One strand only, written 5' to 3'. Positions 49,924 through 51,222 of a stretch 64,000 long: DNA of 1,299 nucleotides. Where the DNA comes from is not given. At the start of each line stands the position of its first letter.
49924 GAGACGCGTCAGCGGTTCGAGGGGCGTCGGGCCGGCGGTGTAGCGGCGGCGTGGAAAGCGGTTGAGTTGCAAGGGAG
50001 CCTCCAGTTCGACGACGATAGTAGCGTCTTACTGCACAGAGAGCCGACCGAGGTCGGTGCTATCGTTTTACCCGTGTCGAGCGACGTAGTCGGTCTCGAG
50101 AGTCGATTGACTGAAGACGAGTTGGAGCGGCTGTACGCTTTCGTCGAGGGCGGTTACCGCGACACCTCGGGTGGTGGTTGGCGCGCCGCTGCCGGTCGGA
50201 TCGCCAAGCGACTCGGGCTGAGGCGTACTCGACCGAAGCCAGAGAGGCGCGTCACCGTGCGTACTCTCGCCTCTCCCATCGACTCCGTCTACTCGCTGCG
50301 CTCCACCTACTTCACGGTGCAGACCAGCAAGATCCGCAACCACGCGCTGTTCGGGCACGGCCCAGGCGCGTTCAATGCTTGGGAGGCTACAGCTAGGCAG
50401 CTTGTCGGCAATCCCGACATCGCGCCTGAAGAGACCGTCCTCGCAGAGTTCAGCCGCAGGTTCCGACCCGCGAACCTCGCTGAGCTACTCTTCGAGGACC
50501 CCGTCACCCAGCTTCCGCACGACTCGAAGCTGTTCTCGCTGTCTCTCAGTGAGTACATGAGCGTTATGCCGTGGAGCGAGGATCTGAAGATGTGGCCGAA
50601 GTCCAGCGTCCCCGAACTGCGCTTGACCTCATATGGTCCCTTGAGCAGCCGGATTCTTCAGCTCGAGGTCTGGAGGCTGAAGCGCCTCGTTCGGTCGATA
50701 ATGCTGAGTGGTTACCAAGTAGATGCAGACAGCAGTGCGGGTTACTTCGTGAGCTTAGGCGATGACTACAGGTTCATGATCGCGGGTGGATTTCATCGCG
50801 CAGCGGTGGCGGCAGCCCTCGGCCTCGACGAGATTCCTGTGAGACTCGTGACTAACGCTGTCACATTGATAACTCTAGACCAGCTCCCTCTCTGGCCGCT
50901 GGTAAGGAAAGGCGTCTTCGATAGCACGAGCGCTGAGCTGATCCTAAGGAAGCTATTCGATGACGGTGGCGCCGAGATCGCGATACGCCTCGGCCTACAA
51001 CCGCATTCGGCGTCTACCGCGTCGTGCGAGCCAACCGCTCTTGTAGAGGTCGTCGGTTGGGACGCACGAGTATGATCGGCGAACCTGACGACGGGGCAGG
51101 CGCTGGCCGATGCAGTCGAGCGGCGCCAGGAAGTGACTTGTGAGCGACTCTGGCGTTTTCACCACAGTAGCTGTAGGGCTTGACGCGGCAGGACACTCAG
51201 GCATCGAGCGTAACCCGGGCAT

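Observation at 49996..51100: Lower-GC single-gene insert encoding a protein with a degenerate ParB/Srx-like C-terminal block, between dcyD-like and deoC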

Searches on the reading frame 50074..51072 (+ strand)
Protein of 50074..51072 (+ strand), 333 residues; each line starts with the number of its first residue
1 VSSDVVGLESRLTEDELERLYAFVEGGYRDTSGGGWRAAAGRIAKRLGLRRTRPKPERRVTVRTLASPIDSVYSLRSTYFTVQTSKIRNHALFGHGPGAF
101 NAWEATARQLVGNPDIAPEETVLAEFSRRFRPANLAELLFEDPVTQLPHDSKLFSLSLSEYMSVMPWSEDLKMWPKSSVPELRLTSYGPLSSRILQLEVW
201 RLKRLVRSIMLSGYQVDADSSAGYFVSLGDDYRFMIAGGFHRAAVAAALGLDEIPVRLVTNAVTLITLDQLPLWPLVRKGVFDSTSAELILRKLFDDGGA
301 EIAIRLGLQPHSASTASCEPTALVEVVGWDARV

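Call 5: search_protein_families(library=pfam, proteins=[window:50074-51072:+], max_evalue=10)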
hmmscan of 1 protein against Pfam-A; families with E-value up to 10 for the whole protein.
window:50074-51072:+ (333 aa): 0 families

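Call 6: search_protein_families(library=ncbifam, proteins=[window:50074-51072:+], max_evalue=10)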
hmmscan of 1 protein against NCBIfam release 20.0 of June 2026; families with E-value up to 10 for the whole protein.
window:50074-51072:+ (333 aa): 0 families

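Call 7: search_protein_families(library=padloc, proteins=[window:50074-51072:+], max_evalue=10)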
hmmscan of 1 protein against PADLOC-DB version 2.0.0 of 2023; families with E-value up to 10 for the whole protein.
window:50074-51072:+ (333 aa): 0 families

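Call 8: search_protein_families(library=phrogs, proteins=[window:50074-51072:+], max_evalue=10)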
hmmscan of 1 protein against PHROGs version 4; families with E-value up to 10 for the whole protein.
window:50074-51072:+ (333 aa): 3 families
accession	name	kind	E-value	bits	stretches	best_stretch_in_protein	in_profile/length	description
phrog_26387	-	DNA, RNA and nucleotide metabolism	0.035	14.5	1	230-261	56-87/252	ParB-like partition nuclease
phrog_10757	-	unknown function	0.17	13.1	0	10-28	26-44/55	-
phrog_37144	-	unknown function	0.29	12.2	1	175-241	97-163/165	-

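Call 9: find_homologous_proteins(query=window:50074-51072:+, max_evalue=0.001)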
Query window:50074-51072:+ (333 aa): 13 proteins with E <= 0.001 among 8000 candidates.
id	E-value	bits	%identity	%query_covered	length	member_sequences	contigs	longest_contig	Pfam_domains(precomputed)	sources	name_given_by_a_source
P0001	5.6e-169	579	96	82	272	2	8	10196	-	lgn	-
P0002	1.2e-86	309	50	90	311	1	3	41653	-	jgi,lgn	-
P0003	1.3e-83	299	48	90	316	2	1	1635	-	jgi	jgi:hypothetical protein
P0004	6.4e-81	290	51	89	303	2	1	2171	-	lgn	-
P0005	9.8e-79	283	50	90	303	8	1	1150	-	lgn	-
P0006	4.0e-77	278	48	90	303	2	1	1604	-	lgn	-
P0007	2.7e-75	272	45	90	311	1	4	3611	-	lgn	-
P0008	1.0e-71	260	45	91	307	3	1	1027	-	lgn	-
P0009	2.2e-71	259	45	89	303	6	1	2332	-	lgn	-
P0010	3.2e-71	258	44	89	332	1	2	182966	-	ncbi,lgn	-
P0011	2.4e-64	236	42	91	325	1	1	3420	-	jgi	jgi:hypothetical protein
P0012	1.2e-6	46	35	32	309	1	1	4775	-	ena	-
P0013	1.9e-6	45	38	32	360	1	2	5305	-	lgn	-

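Call 13: find_encoding_contigs(protein=P0010, flank=10000, max_places=4)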
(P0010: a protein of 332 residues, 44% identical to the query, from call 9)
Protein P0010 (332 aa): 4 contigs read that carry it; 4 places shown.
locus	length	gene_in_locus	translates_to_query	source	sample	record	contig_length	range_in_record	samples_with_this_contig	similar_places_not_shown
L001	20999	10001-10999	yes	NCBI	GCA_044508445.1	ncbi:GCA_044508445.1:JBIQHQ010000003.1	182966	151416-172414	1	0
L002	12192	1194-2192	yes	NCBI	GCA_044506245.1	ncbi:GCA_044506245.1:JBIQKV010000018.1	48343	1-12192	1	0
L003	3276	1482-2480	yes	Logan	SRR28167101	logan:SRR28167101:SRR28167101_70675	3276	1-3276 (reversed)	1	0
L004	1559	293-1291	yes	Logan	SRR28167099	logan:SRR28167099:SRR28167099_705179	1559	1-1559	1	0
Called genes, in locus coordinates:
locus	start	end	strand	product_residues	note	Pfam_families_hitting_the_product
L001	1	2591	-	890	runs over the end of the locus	PF01411:tRNA-synt_2c, PF07973:tRNA_SAD, PF02272:DHHA1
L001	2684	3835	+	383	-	PF07690:MFS_1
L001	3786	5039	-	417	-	-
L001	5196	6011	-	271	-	PF00528:BPD_transp_1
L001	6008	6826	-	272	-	PF00528:BPD_transp_1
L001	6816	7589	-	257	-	PF00005:ABC_tran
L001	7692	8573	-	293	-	PF12974:Phosphonate-bd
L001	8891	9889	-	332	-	PF00291:PALP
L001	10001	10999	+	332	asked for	-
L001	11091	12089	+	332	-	PF01791:DeoC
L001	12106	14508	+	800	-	PF00171:Aldedh, PF07368:DUF1487 (faint), PF00171:Aldedh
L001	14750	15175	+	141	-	-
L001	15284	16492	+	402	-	PF00155:Aminotran_1_2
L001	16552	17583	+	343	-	PF08240:ADH_N, PF16912:Glu_dehyd_C, PF00107:ADH_zinc_N, PF13602:ADH_zinc_N_2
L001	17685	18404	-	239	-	PF00005:ABC_tran, PF13304:AAA_21 (faint)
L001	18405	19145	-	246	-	PF00005:ABC_tran, PF13304:AAA_21 (faint), PF12399:BCA_ABC_TP_C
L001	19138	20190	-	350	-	PF02653:BPD_transp_2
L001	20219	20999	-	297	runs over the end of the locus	PF02653:BPD_transp_2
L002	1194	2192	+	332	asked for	-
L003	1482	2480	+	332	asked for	-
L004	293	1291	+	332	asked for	-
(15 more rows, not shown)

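Call 14: find_encoding_contigs(protein=P0002, flank=10000, max_places=4)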
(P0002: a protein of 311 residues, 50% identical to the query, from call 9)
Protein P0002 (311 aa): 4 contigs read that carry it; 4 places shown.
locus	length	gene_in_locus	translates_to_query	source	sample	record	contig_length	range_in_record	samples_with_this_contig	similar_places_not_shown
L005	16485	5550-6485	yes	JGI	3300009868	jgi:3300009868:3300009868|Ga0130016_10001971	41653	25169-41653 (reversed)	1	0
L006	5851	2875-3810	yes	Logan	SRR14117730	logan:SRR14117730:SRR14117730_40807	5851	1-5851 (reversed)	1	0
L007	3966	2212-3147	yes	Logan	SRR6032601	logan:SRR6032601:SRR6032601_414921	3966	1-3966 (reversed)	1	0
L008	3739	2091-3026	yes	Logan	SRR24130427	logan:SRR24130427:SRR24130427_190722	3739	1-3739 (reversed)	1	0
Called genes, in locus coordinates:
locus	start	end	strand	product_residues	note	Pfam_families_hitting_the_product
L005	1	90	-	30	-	?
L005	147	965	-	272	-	PF00528:BPD_transp_1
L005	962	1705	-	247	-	PF00528:BPD_transp_1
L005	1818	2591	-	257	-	PF00005:ABC_tran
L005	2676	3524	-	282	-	PF12974:Phosphonate-bd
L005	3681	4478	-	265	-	PF01177:Asp_Glu_race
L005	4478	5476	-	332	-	PF00291:PALP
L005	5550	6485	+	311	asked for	-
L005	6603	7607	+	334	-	PF01791:DeoC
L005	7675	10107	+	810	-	PF00171:Aldedh, PF07368:DUF1487 (faint), PF00171:Aldedh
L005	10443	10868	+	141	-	-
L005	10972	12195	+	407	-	PF00155:Aminotran_1_2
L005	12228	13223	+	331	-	PF08240:ADH_N, PF13602:ADH_zinc_N_2 (faint), PF16912:Glu_dehyd_C (weak), PF00107:ADH_zinc_N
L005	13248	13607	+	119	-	-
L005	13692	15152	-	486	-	PF18911:PKD_4, PF00801:PKD (faint), PF22352:K319L-like_PKD, PF19190:BACON_2 (weak), PF01457:Peptidase_M8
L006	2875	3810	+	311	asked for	-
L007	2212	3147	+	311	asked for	-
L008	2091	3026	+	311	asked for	-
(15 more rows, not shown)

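Call 15: find_related_loci(query=A1, collection=genome_contigs, flank=10000)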
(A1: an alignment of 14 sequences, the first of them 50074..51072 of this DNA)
Query A1 (333 aa) in genome_contigs; peptide patterns used: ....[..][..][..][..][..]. (x = any residue, [..] = any of these).
111 stretches matched a pattern; 9 encode a relative of the query (tblastn E <= 1e-3); 9 distinct loci.
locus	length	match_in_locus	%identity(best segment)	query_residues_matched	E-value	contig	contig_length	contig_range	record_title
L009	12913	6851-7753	50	9-310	5e-84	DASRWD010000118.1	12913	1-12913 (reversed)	MAG TPA_asm: Trueperaceae bacterium isolate SMAG_U10424 k141_2402457, whole genome shotgun sequence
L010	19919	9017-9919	49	9-310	5e-81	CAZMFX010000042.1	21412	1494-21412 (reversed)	MAG TPA_asm: uncultured bacterium isolate SRP187154_co1_343 genome assembly, contig: NODE_2718_length_21412_cov_8.984361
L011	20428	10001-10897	45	9-308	8e-76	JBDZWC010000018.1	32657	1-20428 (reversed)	MAG: Deinococcaceae bacterium isolate PE_soil2 NODE_335_length_32657, whole genome shotgun sequence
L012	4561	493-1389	45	9-308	2e-73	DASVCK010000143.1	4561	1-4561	MAG TPA_asm: Trueperaceae bacterium isolate SMAG_U2004 k141_1039098, whole genome shotgun sequence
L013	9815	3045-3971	44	1-309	1e-72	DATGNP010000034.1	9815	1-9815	MAG TPA_asm: Trueperaceae bacterium isolate SMAG_U10346 k141_631955, whole genome shotgun sequence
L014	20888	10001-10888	44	16-311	2e-69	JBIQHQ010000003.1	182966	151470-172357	MAG: Deinococcaceae bacterium isolate mag.30d NODE_44_length_182966, whole genome shotgun sequence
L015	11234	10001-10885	44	13-309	1e-68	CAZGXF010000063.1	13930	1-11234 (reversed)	MAG TPA_asm: uncultured bacterium isolate SRP268622_co1_77 genome assembly, contig: NODE_10068_length_13930_cov_50.98637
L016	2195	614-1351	31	68-308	7e-33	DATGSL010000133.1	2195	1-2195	MAG TPA_asm: Opitutales bacterium isolate SMAG_U10476 k141_344033, whole genome shotgun sequence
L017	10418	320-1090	31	58-310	6e-28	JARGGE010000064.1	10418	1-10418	MAG: Trueperaceae bacterium isolate C14-24 NODE_64_length_10418_cov_3.723334, whole genome shotgun sequence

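Call 17: search_protein_representatives(protein=window:50074-51072:+)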
Query: 333 residues. Proteins with E-value up to 0.001 (for the whole library): 814; up to 1e-10: 137; up to 1e-30: 3. The best 150 are listed.
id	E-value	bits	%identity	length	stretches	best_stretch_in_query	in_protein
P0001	1.8e-169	579.4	96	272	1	62-333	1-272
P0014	4.2e-67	243.0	43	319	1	12-313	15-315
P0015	1.1e-65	238.3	44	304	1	14-310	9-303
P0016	6.1e-29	117.6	37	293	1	29-298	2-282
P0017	1.4e-26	109.9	32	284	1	61-308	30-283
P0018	5.0e-25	104.8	29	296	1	45-311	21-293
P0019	2.2e-23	99.4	29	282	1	60-308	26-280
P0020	2.8e-23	99.0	29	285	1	62-309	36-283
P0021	7.7e-23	97.6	32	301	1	57-295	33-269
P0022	7.5e-22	94.3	31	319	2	155-308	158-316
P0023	9.4e-22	94.0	32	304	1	40-314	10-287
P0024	1.6e-21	93.2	33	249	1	95-304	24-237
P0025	4.9e-21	91.6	49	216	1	220-316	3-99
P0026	7.1e-21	91.1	32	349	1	46-318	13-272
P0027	1.0e-19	87.3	28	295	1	29-308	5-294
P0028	2.5e-19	86.0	35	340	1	66-324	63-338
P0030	1.0e-18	84.0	28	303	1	33-315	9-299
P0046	5.8e-16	75.0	31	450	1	109-303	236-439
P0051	9.8e-16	74.2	30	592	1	66-308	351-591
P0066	2.6e-14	69.6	33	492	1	122-314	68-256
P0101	3.0e-12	62.8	28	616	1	69-302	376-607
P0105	6.6e-12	61.6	30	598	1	46-309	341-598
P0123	2.4e-11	59.8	31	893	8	95-160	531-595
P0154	1.6e-10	57.1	30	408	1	82-308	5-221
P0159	1.8e-10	56.9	28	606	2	74-307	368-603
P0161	1.9e-10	56.8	30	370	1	46-295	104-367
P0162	1.9e-10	56.8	29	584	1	74-308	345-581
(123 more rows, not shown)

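Call 18: search_protein_families(library=pfam, proteins=[P0051, P0101, P0105, P0159, P0162, P0046, P0066, P0123, P0154, P0161], max_evalue=0.01)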
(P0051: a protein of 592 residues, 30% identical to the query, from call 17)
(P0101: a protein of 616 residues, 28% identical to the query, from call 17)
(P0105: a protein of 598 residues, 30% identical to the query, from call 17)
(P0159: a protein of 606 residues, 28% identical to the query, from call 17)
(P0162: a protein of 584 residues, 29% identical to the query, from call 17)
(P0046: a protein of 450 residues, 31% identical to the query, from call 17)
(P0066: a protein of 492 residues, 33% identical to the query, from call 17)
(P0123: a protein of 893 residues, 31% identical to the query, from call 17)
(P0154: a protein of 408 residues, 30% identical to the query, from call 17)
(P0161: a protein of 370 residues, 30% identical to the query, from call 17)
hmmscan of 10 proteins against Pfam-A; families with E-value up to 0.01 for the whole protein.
P0051 (592 aa): 4 families
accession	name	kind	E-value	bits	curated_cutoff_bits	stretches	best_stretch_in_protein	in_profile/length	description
PF13431.12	TPR_17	-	4.2e-05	23.9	24.4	0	39-69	3-33/34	Tetratricopeptide repeat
PF14559.12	TPR_19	-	0.00098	19.8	25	1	26-81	2-57/68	Tetratricopeptide repeat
PF07719.23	TPR_2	-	0.0033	17.9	27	0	84-109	2-27/34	Tetratricopeptide repeat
PF13428.12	TPR_14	-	0.0051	17.8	23.5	0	28-52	14-38/44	Tetratricopeptide repeat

P0101 (616 aa): 2 families
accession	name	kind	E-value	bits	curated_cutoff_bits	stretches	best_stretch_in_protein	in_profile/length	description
PF13428.12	TPR_14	-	0.0006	20.7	23.5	0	42-76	8-42/44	Tetratricopeptide repeat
PF13432.12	TPR_16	-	0.0044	17.9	32.7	0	96-130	24-58/65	Tetratricopeptide repeat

P0105 (598 aa): 2 families
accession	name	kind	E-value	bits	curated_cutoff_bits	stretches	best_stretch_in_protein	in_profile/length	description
PF14559.12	TPR_19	-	4.5e-06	27.3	25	1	29-83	3-57/68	Tetratricopeptide repeat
PF13428.12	TPR_14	-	2e-05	25.3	23.5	1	55-94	5-44/44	Tetratricopeptide repeat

P0159 (606 aa): 0 families

P0162 (584 aa): 7 families
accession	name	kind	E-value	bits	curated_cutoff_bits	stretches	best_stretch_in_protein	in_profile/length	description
PF13424.12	TPR_12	-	3.3e-05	24.4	30.1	0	75-113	4-44/77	Tetratricopeptide repeat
PF13431.12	TPR_17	-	0.00012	22.5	24.4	0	37-60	10-33/34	Tetratricopeptide repeat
PF14559.12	TPR_19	-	0.00048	20.8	25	1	17-70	2-55/68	Tetratricopeptide repeat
PF07719.23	TPR_2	-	0.0011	19.4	27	0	43-71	4-32/34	Tetratricopeptide repeat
PF13428.12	TPR_14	-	0.0018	19.2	23.5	0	46-81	7-42/44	Tetratricopeptide repeat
PF13432.12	TPR_16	-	0.0051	17.7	32.7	1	46-100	3-56/65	Tetratricopeptide repeat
PF00515.34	TPR_1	-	0.007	16.6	27.8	0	41-71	2-32/34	Tetratricopeptide repeat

P0046 (450 aa): 4 families
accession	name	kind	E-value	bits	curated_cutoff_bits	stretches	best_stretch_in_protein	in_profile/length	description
PF13649.12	Methyltransf_25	-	2.2e-05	25.5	27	1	16-92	1-78/97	Methyltransferase domain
PF13489.12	Methyltransf_23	-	0.00015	22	27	1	10-42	20-52/164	Methyltransferase domain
PF08241.18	Methyltransf_11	-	0.00035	21.6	21.2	1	17-92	1-73/95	Methyltransferase domain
PF08242.18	Methyltransf_12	-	0.0015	19.7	30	1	17-92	1-78/98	Methyltransferase domain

P0066 (492 aa): 5 families
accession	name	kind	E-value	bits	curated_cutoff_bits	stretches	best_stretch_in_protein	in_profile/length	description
PF13649.12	Methyltransf_25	-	8.1e-11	42.9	27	1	311-404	2-93/97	Methyltransferase domain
PF13847.12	Methyltransf_31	-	8.2e-09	35.7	27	1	318-390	19-89/145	Methyltransferase domain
PF08241.18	Methyltransf_11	-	1e-08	36.1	21.2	1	311-395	1-81/95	Methyltransferase domain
PF08242.18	Methyltransf_12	-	1.2e-05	26.4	30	1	316-403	6-91/98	Methyltransferase domain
PF01209.24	Ubie_methyltran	-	0.0037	17.1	20.1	1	300-362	41-106/233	ubiE/COQ5 methyltransferase family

P0123 (893 aa): 9 families
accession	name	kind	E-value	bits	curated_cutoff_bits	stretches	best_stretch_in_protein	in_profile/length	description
PF19077.6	Big_13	-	4.1e-78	258.9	27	9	65-163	2-102/102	Bacterial Ig-like domain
PF17957.7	Big_7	-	2.5e-37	127.8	24.1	8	81-137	10-67/70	Bacterial Ig domain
PF17936.7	Big_6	-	4.6e-24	84.9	27.6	0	5-57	26-80/83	Bacterial Ig domain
PF13750.12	Big_3_3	-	4.6e-17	62.6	27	0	30-77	11-58/157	Bacterial Ig-like domain (group 3)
PF15910.11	V-set_2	-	1.5e-10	41.8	28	0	137-171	39-73/112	ICOS V-set domain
PF13715.12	CarbopepD_reg_2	-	8.4e-08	32.6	32.2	0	94-129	2-40/88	CarboxypepD_reg-like domain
PF16640.11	Big_3_5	-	1.6e-07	32.2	35.5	0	785-837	8-64/88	Bacterial Ig-like domain (group 3)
PF09650.15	PHA_gran_rgn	-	2e-07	31.6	26.6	0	69-96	36-63/87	Putative polyhydroxyalkanoic acid system protein (PHA_gran_rgn)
PF07096.16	DUF1358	-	0.0061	16.9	23.4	0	103-143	57-97/115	Protein of unknown function (DUF1358)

P0154 (408 aa): 5 families
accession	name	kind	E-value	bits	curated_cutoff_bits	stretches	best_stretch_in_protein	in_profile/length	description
PF13489.12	Methyltransf_23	-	0.00031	20.9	27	1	239-313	12-89/164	Methyltransferase domain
PF13847.12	Methyltransf_31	-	0.0017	18.5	27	0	247-296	3-54/145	Methyltransferase domain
PF08003.17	Methyltransf_9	-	0.0019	17.6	23.8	1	235-282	102-151/315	Protein of unknown function (DUF1698)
PF08242.18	Methyltransf_12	-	0.0022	19.1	30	1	252-318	1-78/98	Methyltransferase domain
PF13649.12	Methyltransf_25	-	0.0095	17.1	27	0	252-290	2-42/97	Methyltransferase domain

P0161 (370 aa): 0 families

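Call 19: search_protein_families(library=pfam, proteins=[P0016, P0017, P0018, P0019, P0020, P0021, P0023, P0026, P0028, P0030], max_evalue=1)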
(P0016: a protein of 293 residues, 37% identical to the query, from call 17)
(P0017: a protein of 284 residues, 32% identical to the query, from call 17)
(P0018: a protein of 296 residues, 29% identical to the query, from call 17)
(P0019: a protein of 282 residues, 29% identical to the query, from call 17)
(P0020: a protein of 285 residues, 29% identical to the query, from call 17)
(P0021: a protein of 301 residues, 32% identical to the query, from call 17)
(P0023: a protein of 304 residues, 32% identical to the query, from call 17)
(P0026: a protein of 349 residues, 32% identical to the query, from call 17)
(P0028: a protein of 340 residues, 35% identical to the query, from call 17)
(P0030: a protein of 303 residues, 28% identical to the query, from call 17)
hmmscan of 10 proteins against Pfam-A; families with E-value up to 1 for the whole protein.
P0016 (293 aa): 1 family
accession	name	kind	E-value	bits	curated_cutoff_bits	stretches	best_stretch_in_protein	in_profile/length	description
PF18588.6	WcbI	-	0.08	13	29.2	1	78-141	89-154/205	Polysaccharide biosynthesis enzyme WcbI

P0017 (284 aa): 0 families

P0018 (296 aa): 1 family
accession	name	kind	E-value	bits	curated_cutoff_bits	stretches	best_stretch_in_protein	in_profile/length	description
PF16903.12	Capsid_N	-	0.12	12.4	24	0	53-106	45-99/207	Major capsid protein N-terminus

P0019 (282 aa): 0 families

P0020 (285 aa): 0 families

P0021 (301 aa): 0 families

P0023 (304 aa): 0 families

P0026 (349 aa): 1 family
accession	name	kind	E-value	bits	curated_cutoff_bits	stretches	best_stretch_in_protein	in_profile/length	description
PF13350.11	Y_phosphatase3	-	0.11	12.9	22.2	1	139-204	88-149/240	Tyrosine phosphatase family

P0028 (340 aa): 0 families

P0030 (303 aa): 0 families

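Call 21: find_homologous_proteins(query=A2, max_evalue=0.00001)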
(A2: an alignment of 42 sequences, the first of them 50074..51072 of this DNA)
Query A2 (42 sequences) (333 aa, profile of the alignment): 12 proteins with E <= 0.00001 among 8000 candidates.
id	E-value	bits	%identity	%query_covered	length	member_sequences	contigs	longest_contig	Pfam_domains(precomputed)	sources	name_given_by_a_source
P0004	6.3e-93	329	51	89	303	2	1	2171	-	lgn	-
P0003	3.8e-91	323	48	90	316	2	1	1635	-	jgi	jgi:hypothetical protein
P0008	7.0e-91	322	45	91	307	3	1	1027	-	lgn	-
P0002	5.0e-89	316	50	90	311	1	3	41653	-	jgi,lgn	-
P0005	1.1e-87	312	50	90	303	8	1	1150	-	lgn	-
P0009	1.8e-86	308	45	89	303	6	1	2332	-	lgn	-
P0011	7.4e-83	296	42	91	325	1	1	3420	-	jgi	jgi:hypothetical protein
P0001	5.2e-82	293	96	82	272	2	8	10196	-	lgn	-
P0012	8.1e-62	227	35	32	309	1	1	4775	-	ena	-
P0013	3.9e-61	225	38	32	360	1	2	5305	-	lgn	-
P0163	2.7e-57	212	30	47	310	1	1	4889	-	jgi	-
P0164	1.5e-52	197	35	52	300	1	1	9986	-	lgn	-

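Call 28: find_encoding_contigs(protein=P0001, flank=10000, max_places=6)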
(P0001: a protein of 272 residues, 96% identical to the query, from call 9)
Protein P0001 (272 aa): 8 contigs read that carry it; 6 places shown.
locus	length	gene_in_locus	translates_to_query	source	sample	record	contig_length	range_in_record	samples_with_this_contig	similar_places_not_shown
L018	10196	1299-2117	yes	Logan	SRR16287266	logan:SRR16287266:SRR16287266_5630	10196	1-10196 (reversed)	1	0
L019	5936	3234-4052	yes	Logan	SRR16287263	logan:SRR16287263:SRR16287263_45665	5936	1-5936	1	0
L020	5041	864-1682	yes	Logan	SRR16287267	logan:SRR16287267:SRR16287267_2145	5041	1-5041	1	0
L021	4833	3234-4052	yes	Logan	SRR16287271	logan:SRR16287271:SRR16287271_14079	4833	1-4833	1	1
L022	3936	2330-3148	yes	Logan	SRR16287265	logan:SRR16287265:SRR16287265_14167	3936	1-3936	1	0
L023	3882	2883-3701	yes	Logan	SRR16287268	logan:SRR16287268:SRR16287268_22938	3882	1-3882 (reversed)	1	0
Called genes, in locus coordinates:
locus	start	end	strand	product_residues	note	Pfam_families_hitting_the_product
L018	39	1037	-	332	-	PF00291:PALP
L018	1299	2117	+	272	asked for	-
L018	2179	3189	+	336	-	PF01791:DeoC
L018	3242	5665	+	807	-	PF00171:Aldedh, PF07368:DUF1487 (faint), PF00171:Aldedh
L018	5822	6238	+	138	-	-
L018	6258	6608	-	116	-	-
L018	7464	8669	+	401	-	PF00155:Aminotran_1_2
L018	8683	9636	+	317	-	PF01699:Na_Ca_ex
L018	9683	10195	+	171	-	?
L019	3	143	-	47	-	?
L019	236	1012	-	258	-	PF12974:Phosphonate-bd, PF09084:NMT1 (weak)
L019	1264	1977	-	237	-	PF01177:Asp_Glu_race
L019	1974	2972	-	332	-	PF00291:PALP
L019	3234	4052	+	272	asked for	-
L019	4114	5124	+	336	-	PF01791:DeoC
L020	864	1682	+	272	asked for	-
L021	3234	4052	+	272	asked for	-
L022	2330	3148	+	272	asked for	-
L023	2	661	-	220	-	?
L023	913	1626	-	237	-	PF01177:Asp_Glu_race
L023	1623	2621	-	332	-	PF00291:PALP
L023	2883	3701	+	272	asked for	-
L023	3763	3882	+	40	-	?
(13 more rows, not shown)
